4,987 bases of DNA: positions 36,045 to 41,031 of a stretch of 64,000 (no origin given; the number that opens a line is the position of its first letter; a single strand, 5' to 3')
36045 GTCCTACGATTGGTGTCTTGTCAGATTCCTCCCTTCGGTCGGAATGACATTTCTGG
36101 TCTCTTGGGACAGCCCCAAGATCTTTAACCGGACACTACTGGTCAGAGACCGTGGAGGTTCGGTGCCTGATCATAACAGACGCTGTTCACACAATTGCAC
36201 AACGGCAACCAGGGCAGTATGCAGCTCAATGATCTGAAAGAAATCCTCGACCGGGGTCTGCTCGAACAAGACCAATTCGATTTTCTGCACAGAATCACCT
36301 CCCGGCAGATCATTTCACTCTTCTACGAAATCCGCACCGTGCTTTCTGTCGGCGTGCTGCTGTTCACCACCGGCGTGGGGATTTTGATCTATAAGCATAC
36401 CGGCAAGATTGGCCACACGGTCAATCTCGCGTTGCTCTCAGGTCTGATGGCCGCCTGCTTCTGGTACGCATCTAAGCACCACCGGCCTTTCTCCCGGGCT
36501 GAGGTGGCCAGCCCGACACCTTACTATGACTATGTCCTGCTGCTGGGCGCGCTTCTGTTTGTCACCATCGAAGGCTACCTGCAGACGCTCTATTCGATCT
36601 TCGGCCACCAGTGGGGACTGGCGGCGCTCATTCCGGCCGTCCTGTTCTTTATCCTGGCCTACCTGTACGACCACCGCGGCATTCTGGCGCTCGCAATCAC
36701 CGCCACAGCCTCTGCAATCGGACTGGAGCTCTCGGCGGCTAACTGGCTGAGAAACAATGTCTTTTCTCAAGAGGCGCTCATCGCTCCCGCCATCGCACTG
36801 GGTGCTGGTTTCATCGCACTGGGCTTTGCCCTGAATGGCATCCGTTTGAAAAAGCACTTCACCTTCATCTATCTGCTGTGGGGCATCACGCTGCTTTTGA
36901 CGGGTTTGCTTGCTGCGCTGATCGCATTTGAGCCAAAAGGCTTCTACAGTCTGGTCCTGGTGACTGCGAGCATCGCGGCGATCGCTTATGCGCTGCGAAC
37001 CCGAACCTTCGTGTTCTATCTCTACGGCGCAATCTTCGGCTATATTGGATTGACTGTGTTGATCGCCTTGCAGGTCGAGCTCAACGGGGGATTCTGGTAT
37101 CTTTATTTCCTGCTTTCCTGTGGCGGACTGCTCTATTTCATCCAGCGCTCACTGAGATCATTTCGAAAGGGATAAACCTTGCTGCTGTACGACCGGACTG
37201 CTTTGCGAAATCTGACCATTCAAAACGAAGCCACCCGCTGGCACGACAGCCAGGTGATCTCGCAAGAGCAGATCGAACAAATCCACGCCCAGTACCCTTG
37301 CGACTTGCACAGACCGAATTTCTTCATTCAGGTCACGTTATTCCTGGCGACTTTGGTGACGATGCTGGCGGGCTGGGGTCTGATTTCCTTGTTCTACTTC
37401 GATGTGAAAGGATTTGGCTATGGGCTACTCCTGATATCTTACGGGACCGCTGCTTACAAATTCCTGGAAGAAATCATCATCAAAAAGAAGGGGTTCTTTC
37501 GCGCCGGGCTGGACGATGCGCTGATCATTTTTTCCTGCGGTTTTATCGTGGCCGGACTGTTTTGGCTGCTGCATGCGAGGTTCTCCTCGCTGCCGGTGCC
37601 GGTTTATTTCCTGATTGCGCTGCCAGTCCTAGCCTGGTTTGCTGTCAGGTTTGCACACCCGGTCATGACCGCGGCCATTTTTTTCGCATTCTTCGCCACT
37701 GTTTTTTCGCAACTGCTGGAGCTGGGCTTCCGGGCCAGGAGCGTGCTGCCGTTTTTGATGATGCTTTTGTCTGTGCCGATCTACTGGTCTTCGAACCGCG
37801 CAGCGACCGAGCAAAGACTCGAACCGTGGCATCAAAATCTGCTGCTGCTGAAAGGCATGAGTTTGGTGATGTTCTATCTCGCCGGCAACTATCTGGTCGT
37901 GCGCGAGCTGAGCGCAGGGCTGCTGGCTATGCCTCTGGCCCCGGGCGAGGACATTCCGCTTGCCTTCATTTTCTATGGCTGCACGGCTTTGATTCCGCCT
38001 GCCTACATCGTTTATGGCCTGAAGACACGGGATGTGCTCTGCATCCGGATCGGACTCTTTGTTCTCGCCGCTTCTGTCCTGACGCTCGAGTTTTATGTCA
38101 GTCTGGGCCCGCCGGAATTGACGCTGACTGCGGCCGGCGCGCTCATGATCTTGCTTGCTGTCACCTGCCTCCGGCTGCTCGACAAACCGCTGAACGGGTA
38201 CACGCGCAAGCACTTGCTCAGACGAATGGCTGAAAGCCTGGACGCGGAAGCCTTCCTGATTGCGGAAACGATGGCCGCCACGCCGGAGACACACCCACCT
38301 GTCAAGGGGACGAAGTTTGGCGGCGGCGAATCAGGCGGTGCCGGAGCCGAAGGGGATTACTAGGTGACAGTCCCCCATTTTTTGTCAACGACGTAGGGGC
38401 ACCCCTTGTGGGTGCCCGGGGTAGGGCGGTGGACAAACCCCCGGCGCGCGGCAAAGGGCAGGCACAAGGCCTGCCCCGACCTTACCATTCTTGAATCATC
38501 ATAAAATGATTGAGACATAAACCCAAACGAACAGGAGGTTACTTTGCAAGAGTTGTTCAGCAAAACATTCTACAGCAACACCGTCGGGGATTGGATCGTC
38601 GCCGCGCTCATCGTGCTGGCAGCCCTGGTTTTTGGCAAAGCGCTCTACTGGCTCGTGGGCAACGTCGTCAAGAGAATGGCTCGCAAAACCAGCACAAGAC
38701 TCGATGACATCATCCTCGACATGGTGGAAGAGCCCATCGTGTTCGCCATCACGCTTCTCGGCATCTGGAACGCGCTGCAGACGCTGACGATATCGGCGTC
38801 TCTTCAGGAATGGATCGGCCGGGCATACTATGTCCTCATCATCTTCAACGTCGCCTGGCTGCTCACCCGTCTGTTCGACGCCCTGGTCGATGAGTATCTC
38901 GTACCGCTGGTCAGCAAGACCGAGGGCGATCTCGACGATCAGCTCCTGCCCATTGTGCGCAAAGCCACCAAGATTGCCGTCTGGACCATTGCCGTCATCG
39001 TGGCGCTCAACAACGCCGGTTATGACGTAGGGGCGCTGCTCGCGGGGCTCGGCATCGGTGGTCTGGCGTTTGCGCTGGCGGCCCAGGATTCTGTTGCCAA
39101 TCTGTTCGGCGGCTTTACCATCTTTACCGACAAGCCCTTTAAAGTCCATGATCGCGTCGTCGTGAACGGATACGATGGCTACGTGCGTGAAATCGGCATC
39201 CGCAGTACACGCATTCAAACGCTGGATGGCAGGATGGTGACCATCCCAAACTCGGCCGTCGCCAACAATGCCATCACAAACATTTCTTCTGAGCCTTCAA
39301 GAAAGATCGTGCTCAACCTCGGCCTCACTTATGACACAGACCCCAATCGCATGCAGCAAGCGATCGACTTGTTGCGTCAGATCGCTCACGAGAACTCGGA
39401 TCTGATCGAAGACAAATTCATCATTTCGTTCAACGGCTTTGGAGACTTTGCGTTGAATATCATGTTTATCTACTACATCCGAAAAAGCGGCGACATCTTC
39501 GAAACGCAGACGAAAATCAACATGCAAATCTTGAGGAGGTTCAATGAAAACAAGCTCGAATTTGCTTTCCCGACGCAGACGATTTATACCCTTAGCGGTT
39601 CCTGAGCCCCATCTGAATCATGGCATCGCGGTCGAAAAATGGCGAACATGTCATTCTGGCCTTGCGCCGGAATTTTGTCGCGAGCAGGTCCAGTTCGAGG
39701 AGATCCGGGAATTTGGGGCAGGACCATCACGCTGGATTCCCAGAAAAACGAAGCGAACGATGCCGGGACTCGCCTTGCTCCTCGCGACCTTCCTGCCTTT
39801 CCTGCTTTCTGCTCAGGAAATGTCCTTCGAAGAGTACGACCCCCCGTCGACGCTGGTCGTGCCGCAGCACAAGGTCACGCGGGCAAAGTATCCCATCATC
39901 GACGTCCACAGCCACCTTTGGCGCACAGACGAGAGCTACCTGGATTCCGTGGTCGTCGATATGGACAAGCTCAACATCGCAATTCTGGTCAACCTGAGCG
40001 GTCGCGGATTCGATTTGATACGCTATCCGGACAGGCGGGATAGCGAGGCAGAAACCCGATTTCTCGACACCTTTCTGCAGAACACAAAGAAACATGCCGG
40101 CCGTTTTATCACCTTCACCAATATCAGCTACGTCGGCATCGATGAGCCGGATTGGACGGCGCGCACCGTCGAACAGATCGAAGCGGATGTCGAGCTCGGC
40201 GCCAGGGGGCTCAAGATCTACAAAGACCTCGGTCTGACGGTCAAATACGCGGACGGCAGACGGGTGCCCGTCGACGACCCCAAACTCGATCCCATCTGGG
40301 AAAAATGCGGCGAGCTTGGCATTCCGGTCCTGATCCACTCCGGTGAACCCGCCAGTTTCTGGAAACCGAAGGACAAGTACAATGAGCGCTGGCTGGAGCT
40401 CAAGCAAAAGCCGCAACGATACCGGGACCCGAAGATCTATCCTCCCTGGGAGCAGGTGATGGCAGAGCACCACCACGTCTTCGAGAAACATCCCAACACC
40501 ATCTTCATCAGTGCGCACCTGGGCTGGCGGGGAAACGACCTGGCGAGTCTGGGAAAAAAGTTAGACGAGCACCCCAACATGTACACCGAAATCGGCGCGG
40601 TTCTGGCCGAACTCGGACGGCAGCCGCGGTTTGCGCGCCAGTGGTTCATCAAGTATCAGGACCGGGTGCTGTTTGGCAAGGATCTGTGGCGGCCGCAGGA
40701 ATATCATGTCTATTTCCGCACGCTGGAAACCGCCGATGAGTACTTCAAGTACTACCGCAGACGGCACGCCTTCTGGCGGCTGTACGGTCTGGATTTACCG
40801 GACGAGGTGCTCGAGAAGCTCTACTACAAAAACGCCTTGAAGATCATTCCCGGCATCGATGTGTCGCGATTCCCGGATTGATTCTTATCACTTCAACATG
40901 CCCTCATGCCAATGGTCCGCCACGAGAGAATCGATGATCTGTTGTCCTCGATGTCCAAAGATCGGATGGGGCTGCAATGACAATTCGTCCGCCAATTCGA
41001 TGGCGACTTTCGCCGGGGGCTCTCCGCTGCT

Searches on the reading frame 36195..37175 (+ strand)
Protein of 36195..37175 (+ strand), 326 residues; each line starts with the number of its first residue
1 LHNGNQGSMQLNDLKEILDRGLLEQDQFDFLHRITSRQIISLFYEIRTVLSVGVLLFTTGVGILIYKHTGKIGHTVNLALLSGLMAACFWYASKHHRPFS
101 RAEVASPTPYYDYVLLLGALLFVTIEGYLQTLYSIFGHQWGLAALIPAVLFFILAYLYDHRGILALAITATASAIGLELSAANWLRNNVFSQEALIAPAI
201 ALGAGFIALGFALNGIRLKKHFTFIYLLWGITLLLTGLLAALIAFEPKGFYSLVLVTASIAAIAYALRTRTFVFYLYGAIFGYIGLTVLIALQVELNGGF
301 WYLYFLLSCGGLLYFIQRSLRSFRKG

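Call 71: search_protein_families(library=pfam, proteins=[window:36195-37175:+])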
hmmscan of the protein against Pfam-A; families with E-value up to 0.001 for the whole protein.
window:36195-37175:+ (326 aa): 1 family
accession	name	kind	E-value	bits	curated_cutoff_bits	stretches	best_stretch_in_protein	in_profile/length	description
PF09925.14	DUF2157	-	4.4e-12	46.3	32.4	1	19-163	5-145/146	Predicted membrane protein (DUF2157)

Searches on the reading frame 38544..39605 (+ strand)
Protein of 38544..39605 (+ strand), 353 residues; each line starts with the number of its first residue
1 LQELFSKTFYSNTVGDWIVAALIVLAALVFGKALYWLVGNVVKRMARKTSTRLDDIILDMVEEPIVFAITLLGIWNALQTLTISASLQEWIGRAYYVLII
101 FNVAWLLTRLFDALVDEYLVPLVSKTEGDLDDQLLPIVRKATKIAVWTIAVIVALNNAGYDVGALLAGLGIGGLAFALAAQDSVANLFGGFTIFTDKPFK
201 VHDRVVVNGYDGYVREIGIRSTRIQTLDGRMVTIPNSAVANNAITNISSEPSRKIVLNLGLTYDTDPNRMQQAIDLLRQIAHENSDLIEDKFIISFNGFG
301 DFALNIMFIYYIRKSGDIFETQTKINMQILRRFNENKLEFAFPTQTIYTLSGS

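Call 71: search_protein_families(library=pfam, proteins=[window:38544-39605:+])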
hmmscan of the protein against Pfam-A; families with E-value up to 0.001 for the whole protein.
window:38544-39605:+ (353 aa): 3 families
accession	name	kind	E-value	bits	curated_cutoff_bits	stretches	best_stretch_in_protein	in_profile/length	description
PF00924.24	MS_channel_2nd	-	2.1e-23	82.6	20.2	1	182-248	1-67/68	Mechanosensitive ion channel, beta-domain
PF21082.3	MS_channel_3rd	-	2.3e-10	41.2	21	1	255-340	1-88/88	Mechanosensitive ion channel MscS, C-terminal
PF21088.3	MS_channel_1st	-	1.7e-08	34.7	23.1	1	140-181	1-42/42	Mechanosensitive ion channel, transmembrane helices 2/3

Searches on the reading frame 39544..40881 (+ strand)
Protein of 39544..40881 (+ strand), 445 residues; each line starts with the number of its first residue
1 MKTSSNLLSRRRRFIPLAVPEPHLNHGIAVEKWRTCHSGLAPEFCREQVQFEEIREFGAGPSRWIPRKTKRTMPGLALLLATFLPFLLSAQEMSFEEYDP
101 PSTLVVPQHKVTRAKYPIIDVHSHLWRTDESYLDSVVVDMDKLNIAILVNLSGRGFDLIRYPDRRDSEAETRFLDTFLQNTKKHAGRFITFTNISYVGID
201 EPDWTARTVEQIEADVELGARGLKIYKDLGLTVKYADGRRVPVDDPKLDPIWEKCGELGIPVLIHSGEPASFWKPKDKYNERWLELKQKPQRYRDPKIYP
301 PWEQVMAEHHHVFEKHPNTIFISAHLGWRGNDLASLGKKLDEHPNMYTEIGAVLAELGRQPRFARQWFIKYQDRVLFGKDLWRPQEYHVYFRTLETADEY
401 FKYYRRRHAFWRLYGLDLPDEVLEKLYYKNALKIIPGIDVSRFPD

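Call 71: search_protein_families(library=pfam, proteins=[window:39544-40881:+])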
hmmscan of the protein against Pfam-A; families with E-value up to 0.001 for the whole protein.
window:39544-40881:+ (445 aa): 1 family
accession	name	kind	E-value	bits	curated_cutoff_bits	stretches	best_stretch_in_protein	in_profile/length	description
PF04909.20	Amidohydro_2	-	4e-25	89.6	26.4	1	119-434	1-286/289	Amidohydrolase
